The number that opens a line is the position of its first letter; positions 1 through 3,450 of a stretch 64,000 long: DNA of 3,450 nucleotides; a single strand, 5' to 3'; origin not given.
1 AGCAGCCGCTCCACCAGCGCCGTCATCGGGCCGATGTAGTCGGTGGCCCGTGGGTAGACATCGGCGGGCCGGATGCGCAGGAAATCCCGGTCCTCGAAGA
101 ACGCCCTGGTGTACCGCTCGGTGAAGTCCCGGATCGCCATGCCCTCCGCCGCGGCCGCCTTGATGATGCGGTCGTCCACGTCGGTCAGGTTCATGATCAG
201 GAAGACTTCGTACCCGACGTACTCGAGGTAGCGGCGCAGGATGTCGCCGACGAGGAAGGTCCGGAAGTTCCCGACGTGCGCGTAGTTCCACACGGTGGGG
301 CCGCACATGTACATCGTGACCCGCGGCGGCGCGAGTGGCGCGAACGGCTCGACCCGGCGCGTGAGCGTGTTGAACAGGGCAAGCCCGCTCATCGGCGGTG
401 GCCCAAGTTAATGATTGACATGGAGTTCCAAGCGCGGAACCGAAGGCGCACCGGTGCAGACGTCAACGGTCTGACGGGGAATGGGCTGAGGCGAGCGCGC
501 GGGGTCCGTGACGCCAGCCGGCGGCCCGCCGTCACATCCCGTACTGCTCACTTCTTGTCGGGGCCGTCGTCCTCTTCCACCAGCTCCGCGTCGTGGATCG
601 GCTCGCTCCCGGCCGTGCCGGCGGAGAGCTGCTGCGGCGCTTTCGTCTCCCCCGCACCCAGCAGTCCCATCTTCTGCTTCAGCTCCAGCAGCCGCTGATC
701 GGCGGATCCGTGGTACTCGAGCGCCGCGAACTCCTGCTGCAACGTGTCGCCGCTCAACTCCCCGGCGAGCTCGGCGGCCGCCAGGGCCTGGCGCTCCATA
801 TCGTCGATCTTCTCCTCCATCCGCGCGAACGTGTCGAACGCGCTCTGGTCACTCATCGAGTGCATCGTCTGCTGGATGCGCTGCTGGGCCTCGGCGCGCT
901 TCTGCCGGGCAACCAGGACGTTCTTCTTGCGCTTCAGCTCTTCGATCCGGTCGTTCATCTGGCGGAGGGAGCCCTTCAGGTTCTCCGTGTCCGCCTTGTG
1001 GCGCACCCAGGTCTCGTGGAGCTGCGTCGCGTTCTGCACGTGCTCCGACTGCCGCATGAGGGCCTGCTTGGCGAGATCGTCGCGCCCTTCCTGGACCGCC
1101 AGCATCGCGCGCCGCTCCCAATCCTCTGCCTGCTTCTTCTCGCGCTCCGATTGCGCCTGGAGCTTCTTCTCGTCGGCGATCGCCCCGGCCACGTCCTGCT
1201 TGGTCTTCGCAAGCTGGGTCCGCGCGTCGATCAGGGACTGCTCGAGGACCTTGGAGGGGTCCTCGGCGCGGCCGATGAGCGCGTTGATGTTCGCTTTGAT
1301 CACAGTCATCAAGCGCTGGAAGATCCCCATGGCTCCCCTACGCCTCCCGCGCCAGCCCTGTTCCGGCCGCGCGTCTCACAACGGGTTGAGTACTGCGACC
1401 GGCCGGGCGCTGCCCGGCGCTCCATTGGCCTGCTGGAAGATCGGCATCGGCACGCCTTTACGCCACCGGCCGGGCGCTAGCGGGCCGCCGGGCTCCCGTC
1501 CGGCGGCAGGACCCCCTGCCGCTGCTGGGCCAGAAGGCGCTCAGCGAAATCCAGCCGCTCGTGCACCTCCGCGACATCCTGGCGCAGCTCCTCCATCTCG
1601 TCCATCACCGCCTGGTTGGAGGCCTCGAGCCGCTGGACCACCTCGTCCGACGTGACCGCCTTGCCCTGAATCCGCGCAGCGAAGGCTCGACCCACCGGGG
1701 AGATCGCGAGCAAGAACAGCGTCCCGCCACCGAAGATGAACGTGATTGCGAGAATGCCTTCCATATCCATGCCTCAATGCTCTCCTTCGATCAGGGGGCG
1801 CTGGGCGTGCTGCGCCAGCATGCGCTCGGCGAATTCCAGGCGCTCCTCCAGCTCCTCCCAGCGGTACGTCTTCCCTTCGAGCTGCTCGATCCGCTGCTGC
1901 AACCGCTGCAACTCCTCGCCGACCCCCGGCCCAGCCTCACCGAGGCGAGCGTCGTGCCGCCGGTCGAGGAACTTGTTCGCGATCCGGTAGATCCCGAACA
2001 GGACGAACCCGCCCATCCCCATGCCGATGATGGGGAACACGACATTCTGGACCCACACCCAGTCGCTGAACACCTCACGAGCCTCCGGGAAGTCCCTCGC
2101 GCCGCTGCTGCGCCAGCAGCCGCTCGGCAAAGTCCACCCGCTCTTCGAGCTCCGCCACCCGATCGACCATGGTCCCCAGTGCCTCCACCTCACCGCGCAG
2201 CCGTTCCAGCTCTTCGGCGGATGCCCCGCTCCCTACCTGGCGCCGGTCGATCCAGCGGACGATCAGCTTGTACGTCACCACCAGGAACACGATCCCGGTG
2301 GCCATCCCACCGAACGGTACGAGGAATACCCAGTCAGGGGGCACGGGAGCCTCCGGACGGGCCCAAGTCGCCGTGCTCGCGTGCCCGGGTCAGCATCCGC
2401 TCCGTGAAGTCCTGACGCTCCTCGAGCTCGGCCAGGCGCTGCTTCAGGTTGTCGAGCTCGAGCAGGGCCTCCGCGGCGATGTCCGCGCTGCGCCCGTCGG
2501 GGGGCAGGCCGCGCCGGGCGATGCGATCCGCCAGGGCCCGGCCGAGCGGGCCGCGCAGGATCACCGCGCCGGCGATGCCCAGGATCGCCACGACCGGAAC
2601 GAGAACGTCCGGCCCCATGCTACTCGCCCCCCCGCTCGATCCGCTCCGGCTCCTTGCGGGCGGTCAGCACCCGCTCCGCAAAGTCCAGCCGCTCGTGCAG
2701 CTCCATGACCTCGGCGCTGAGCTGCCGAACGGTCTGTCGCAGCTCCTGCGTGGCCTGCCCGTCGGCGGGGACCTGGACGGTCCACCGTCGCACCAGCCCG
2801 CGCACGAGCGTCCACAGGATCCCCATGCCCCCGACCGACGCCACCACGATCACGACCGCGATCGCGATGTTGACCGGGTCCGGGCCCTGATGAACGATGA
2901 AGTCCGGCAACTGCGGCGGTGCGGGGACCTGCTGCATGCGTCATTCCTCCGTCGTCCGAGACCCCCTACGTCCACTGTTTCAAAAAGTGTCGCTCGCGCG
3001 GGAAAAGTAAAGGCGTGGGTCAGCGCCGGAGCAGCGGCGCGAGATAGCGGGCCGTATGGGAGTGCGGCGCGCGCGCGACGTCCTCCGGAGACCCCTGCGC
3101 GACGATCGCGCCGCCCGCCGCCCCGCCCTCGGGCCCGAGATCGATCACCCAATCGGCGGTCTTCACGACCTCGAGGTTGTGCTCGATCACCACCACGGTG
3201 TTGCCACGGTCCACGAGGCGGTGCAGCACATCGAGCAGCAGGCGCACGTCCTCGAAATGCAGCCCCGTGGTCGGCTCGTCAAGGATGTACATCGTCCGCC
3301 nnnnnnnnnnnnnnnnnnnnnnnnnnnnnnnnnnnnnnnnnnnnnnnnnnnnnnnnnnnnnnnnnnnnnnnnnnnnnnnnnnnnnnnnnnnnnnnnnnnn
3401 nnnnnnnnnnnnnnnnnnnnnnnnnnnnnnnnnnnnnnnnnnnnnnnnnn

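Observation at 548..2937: Five tandem PspB-like single-pass paralogs feeding into pspA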

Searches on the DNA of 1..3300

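Call 39: search_rna_families(source=window, start=1, end=3300, threshold=evalue, max_evalue=1)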
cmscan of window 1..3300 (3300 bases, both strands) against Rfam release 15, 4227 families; matches with E-value up to 1: 0.
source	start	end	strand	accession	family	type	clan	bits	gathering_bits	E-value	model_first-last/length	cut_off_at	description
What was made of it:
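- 1331..1476 (-): 146-nt spacer between the array and pspA, containing two conserved blocks. No Rfam match (call 39).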

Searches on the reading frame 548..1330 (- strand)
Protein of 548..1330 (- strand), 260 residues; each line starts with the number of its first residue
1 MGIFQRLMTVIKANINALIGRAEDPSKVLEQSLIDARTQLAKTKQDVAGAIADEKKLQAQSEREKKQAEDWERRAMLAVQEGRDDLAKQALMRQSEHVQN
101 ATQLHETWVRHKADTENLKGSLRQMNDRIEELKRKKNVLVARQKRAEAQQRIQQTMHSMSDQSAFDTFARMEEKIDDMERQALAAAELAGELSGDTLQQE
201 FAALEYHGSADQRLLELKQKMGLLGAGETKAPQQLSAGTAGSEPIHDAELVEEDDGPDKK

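Call 6: search_protein_families(library=pfam, proteins=[window:548-1330:-], max_evalue=1)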
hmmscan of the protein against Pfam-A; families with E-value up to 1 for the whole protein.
window:548-1330:- (260 aa): 5 families
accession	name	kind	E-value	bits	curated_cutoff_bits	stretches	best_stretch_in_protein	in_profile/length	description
PF04012.17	PspA_IM30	-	1.4e-47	162.6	33.9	1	2-220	1-217/220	PspA/IM30 family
PF18121.7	TFA2_Winged_2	-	0.0016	18.5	26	1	116-150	21-54/60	TFA2 Winged helix domain 2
PF11083.13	Relaxase_C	-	0.017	15.8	30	1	96-164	16-85/125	C-terminal helical hairpin domain from relaxase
PF12700.13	HlyD_2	-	0.13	11.5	25.1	1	91-181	78-166/416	HlyD family secretion protein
PF06419.17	COG6_N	-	0.47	11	27.4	1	83-154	17-88/114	Conserved oligomeric complex COG6, N-terminal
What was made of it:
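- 548..1330 (-): pspA, 260 aa, PspA/IM30 (bacterial ESCRT-III-like) protein. Pfam PF04012 E=1.4e-47, covering profile positions 1-217 of 220 (call 6).
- On PspA/IM30 (PF04012), for ORF 548..1330: 162.6 bits against 33.9, covering profile positions 1-217 of 220 (call 6).
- Checked: pspA: 1330..548, 260 aa, Pfam PspA_IM30 at 162.6 bits against a cutoff of 33.9 (call 6).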

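Call 7: search_protein_families(library=ncbifam, proteins=[window:548-1330:-], max_evalue=1)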
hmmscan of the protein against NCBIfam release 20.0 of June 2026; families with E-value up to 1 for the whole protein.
window:548-1330:- (260 aa): 5 families
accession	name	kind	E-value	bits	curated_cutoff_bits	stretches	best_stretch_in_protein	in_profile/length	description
TIGR02977.1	phageshock_pspA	equivalog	1.5e-39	135.9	242.95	1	1-221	1-217/219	phage shock protein PspA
NF007974.0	PRK10698.1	equivalog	8e-23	81.3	336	1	1-221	1-217/222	phage shock protein PspA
NF045984.1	StressProtLiaH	equivalog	1.1e-21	77.6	380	1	3-203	2-202/225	stress responsive protein LiaH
TIGR04376.1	TIGR04376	hypoth_equivalog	0.038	14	125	1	37-181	34-179/189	TIGR04376 family protein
NF045780.1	TrlF_fam_ATP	equivalog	0.44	9.2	350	1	26-167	619-768/944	TrlF family AAA-like ATPase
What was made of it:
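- On PspA/IM30 (PF04012), for ORF 548..1330: The match to the NCBIfam PspA equivalog is below its cutoff (135.9 vs 242.95, call 7), so this is a family member but not an E. coli-type equivalog.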

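Call 59: list_cluster_members(proteins=[P0001, window:548-1330:-, window:1477-1770:-, window:2620-2937:-])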
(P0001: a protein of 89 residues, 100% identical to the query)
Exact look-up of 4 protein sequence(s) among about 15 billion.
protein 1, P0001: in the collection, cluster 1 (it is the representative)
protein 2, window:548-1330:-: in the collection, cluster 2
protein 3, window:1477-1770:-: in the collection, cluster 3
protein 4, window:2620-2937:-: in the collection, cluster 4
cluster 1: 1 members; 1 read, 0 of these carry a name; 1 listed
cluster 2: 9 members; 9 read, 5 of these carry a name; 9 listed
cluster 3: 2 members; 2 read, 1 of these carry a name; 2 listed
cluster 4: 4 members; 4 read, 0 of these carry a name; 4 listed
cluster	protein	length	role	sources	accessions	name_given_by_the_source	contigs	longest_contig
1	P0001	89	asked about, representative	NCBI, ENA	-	-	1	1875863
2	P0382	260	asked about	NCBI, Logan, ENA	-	-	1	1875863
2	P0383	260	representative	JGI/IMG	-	phage shock protein A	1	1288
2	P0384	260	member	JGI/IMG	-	phage shock protein A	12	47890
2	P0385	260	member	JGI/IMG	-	phage shock protein A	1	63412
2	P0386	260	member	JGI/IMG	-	phage shock protein A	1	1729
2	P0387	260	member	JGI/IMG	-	phage shock protein A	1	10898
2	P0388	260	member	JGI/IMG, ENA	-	-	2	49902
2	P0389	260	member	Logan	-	-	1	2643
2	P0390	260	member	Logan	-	-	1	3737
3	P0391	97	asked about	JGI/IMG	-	hypothetical protein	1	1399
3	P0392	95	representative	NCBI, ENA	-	-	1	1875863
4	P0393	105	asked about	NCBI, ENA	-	-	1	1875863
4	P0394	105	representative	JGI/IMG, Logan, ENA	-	-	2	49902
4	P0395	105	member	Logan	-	-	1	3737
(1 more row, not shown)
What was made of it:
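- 548..1330 (-): JGI records name close homologues 'phage shock protein A' (call 59).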

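Call 60: find_related_loci(query=window:548-1330:-, collection=metagenome_contigs, flank=5000)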
Query window:548-1330:- (260 aa) in metagenome_contigs; peptide patterns used: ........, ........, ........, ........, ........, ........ (x = any residue, [..] = any of these).
298 stretches matched a pattern; 136 encode a relative of the query (tblastn E <= 1e-3); the best 80 are kept; 80 distinct loci.
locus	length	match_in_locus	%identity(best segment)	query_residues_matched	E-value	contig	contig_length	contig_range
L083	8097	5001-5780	97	1-260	5e-167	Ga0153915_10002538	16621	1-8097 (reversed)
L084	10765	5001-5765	86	1-255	1e-145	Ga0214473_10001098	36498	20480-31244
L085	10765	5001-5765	86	1-255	1e-145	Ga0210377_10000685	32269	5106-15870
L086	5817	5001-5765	85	1-255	1e-145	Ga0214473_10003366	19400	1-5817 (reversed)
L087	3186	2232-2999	84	1-256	3e-150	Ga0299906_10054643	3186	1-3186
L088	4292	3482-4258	85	1-259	4e-146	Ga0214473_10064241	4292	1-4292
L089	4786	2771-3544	86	1-259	6e-145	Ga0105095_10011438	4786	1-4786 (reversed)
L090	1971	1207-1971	86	1-256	2e-153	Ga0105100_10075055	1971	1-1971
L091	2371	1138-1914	83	1-259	3e-150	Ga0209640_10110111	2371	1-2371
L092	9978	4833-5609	83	1-259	2e-141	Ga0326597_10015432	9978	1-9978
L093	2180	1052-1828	88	1-259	2e-148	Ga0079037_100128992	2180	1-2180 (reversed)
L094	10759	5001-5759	83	1-256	2e-138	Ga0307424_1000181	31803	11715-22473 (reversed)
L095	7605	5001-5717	84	1-239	4e-131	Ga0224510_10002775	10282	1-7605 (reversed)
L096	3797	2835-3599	84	1-255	1e-133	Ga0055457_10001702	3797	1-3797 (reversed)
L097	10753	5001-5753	85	1-251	2e-141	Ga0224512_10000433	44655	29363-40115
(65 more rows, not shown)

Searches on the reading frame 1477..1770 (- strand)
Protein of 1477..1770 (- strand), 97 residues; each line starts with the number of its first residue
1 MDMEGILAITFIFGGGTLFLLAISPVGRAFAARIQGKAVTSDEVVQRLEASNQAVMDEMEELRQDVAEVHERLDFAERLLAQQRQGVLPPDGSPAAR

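Call 6: search_protein_families(library=pfam, proteins=[window:1477-1770:-], max_evalue=1)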
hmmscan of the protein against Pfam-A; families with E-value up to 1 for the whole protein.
window:1477-1770:- (97 aa): 5 families
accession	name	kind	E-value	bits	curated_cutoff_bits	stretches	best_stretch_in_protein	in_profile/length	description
PF19111.5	DUF5798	-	0.037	14.7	27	1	31-85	7-57/89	Family of unknown function (DUF5798)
PF06005.17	ZapB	-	0.071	14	31.5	1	43-73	4-34/71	Cell division protein ZapB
PF21924.1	XRCC4_CC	-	0.13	12.8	27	1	44-74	17-47/78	XRCC4 coiled-coil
PF23716.1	DUF7158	-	0.16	12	27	0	31-49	2-20/38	Family of unknown function (DUF7158)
PF01763.21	Herpes_UL6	-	0.17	10.8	27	1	37-86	358-407/562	Herpesvirus UL6 like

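Call 7: search_protein_families(library=ncbifam, proteins=[window:1477-1770:-], max_evalue=1)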
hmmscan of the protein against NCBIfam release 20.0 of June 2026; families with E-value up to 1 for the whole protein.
window:1477-1770:- (97 aa): 3 families
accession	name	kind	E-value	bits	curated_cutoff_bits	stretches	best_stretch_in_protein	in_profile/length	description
NF045644.1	TransRegBhcR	equivalog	0.034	13.4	350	1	8-72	138-202/267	HTH-type transcriptional regulator BhcR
NF006292.0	PRK08475.1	equivalog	0.053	13.1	166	1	9-68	33-92/171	F0F1 ATP synthase subunit B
NF041614.1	FeSrepair_DnrN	equivalog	0.066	13.5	300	1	39-77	14-52/157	iron-sulfur cluster repair protein DnrN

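Call 74: predict_structure(alignment_id=A6)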
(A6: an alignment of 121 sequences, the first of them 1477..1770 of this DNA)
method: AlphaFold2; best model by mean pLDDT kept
length: 97 residues; sequences in the alignment: 121
mean_pLDDT: 82.9   pTM: 0.43
mean pLDDT of the five models: 82.9, 81.4, 80.5, 80.0, 79.2
residues with pLDDT >= 90: 43; 70-90: 36; 50-70: 17; < 50: 1
segments of 3 or more residues with pLDDT < 50: none
pLDDT, mean of each block of 10 residues (from residue 1): 88 77 74 66 90 98 99 98 77 56
secondary structure, 60 per line:
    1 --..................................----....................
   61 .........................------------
elements in order: H3-36 H41-85
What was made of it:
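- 1477..1770 (-): g5, 97 aa (95 aa if it starts at 1764), subfamily A: a TM helix, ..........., a helix and the motif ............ AlphaFold2 pLDDT 82.9, with helices at residues 3-36 and 41-85 (call 74).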

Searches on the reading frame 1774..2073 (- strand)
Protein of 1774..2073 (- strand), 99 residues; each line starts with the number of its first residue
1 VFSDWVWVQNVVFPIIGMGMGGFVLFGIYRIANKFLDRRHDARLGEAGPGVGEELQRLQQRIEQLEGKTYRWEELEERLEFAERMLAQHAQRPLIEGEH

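Call 6: search_protein_families(library=pfam, proteins=[window:1774-2073:-], max_evalue=1)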
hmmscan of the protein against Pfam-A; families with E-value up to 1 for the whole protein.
window:1774-2073:- (99 aa): 2 families
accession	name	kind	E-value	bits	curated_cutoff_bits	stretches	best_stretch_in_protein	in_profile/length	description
PF15361.11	RIC3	-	0.003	18.4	28.9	1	11-87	78-142/146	Resistance to inhibitors of cholinesterase homologue 3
PF16326.10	ABC_tran_CTD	-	0.0048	17.5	32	1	55-77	47-69/69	ABC transporter C-terminal domain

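Call 7: search_protein_families(library=ncbifam, proteins=[window:1774-2073:-], max_evalue=1)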
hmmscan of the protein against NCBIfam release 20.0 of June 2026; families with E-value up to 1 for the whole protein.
window:1774-2073:- (99 aa): 2 families
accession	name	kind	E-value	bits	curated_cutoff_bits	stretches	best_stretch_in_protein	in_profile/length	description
NF009344.0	PRK12705.1-1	equivalog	0.0074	14.9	831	1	53-91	145-183/572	hypothetical protein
TIGR02976.1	phageshock_pspB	equivalog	0.13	12.5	51.7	0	53-66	49-62/75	envelope stress response membrane protein PspB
